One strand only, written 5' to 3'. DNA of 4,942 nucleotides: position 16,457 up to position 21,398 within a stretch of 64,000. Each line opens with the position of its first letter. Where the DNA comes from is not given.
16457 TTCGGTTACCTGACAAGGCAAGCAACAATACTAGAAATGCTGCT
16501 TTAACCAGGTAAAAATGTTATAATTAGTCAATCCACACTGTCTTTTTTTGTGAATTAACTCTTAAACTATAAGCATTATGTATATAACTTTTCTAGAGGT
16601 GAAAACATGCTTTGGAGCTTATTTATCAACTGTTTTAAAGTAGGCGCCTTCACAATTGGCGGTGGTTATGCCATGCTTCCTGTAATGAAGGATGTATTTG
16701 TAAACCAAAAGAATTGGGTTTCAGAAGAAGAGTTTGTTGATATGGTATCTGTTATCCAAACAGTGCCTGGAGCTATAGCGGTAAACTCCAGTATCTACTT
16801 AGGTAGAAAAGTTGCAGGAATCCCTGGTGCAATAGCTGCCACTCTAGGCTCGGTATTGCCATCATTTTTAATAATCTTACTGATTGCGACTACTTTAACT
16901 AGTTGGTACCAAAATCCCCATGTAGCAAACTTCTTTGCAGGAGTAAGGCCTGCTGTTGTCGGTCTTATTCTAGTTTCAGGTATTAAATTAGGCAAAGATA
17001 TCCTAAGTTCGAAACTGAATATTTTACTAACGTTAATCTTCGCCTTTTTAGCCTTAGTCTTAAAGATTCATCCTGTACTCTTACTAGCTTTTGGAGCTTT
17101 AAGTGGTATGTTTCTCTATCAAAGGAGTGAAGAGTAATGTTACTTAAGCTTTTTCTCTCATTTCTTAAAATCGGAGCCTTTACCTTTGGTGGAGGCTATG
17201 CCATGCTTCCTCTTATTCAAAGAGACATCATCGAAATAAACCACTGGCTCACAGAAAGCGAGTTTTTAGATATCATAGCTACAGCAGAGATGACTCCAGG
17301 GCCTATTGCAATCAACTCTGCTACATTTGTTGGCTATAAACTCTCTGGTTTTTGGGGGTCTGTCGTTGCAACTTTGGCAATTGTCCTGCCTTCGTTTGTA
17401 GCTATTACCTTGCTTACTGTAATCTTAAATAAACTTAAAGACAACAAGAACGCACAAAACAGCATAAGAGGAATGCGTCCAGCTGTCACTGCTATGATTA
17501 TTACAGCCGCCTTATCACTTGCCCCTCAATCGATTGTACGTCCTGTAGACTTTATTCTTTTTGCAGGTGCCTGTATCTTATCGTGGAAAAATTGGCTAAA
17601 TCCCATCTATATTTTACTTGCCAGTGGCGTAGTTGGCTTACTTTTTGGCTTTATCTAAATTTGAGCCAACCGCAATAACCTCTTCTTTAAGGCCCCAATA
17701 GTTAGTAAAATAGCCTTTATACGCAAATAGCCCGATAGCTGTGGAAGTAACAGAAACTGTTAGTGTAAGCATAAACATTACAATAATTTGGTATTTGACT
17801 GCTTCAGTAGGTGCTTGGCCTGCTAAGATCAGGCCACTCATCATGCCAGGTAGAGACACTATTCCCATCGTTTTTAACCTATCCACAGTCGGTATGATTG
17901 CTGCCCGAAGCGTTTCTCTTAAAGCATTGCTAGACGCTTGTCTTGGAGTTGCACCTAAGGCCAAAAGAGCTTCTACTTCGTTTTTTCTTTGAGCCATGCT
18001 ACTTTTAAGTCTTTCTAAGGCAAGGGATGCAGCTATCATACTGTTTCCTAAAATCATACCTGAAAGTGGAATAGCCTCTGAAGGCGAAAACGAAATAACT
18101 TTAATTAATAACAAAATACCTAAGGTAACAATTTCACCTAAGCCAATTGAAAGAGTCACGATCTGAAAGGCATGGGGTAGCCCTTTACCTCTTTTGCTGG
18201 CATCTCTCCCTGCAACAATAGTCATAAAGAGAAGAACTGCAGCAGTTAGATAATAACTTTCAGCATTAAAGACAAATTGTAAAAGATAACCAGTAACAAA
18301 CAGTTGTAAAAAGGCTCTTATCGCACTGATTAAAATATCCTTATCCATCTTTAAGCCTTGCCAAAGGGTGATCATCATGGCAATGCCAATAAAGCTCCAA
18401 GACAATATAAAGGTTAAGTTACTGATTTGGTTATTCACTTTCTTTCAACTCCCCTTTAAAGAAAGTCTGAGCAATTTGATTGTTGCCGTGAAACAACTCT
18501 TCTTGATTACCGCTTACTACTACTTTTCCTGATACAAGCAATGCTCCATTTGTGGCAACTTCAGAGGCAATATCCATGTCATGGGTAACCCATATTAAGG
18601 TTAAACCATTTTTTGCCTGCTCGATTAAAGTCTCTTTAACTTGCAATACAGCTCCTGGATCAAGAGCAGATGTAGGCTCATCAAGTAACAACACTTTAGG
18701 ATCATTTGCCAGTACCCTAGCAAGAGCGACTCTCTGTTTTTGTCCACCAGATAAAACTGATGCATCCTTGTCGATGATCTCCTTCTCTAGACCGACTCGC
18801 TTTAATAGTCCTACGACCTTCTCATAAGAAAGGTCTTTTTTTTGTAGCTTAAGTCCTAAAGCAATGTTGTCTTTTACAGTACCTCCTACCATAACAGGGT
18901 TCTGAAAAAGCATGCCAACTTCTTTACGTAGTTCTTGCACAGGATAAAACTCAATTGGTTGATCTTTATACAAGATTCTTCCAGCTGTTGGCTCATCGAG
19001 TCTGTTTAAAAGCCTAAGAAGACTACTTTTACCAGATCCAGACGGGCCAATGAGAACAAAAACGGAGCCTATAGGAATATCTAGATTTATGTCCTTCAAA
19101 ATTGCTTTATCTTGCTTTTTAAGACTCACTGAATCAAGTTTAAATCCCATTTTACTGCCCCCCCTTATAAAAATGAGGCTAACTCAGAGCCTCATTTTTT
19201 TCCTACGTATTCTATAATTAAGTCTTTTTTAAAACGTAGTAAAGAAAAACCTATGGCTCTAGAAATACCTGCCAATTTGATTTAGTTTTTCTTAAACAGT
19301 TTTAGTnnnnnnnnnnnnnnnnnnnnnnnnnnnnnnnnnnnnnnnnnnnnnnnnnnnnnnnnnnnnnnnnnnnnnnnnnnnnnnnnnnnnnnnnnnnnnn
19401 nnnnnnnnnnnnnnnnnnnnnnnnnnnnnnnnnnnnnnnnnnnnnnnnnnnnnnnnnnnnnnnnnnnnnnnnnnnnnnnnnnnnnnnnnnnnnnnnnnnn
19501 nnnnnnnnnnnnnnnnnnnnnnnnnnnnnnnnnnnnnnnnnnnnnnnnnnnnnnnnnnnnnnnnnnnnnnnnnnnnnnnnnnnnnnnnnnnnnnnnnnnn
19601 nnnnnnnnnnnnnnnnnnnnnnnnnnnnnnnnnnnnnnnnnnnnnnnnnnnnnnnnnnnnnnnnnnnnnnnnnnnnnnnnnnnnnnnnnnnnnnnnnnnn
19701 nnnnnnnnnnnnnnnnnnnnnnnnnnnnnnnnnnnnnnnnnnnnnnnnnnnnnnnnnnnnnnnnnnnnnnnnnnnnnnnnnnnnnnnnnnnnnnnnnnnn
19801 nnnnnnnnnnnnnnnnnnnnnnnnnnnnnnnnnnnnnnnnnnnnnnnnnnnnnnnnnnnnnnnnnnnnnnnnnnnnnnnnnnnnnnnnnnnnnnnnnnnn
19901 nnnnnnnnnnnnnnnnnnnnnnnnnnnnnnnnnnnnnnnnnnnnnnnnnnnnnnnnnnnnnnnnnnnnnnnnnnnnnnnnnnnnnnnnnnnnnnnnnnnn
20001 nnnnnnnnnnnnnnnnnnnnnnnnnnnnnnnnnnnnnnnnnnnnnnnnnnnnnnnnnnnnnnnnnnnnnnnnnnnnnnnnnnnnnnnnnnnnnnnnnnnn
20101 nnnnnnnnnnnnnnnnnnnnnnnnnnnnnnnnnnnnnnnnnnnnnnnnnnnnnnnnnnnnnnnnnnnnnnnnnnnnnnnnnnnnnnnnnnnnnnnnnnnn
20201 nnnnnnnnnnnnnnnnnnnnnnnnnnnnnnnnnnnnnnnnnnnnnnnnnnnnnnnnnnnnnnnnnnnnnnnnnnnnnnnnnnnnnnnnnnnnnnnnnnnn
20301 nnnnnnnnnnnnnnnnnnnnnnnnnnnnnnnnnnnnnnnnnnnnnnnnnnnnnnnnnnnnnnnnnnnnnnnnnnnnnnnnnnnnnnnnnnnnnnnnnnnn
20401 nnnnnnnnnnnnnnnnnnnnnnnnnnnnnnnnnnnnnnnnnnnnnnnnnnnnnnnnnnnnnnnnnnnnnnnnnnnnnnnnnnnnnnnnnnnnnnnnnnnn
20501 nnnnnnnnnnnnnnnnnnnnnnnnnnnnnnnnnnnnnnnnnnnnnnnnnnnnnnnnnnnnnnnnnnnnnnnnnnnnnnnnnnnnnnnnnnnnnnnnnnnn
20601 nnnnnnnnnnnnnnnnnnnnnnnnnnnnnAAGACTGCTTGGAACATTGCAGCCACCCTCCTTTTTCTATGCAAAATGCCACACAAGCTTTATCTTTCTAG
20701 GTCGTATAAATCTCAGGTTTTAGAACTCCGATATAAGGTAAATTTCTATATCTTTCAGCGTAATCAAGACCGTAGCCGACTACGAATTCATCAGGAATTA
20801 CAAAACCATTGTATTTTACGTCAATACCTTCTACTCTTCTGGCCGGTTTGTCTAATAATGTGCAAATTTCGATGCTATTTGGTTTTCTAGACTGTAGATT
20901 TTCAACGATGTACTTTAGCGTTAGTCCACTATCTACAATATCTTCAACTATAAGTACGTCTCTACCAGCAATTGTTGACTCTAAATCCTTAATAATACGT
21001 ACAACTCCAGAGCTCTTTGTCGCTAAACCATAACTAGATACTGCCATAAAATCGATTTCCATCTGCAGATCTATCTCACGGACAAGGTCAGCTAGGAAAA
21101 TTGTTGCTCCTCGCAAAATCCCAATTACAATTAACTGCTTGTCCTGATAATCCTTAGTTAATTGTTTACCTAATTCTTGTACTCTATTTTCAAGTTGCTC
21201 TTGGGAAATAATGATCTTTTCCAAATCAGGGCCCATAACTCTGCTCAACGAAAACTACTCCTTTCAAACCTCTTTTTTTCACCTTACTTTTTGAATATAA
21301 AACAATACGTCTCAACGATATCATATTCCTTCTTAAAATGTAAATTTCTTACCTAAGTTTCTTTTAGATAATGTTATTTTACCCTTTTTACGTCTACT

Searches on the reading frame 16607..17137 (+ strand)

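Call 54: search_protein_families(library=pfam, proteins=[window:16607-17137:+], max_evalue=0.001)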
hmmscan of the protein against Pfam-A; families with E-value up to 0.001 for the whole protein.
window:16607-17137:+ (176 aa): 1 family
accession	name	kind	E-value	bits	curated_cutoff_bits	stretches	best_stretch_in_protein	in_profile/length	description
PF02417.20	Chromate_transp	-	3.2e-50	170.8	28.6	1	3-168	1-166/166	Chromate transporter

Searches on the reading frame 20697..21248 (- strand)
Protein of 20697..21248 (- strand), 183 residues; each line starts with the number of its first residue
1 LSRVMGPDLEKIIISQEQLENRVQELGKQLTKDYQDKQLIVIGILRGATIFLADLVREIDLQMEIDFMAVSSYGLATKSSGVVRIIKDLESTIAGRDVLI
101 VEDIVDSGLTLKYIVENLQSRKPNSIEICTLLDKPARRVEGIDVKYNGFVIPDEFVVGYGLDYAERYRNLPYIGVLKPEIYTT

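Call 53: search_protein_families(library=pfam, proteins=[window:20697-21248:-], max_evalue=0.001)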
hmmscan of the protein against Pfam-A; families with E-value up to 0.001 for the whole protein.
window:20697-21248:- (183 aa): 1 family
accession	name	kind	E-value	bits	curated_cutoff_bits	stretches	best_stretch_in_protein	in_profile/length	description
PF00156.33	Pribosyltran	-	1.5e-29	102.8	26.3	1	16-163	2-157/158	Phosphoribosyl transferase domain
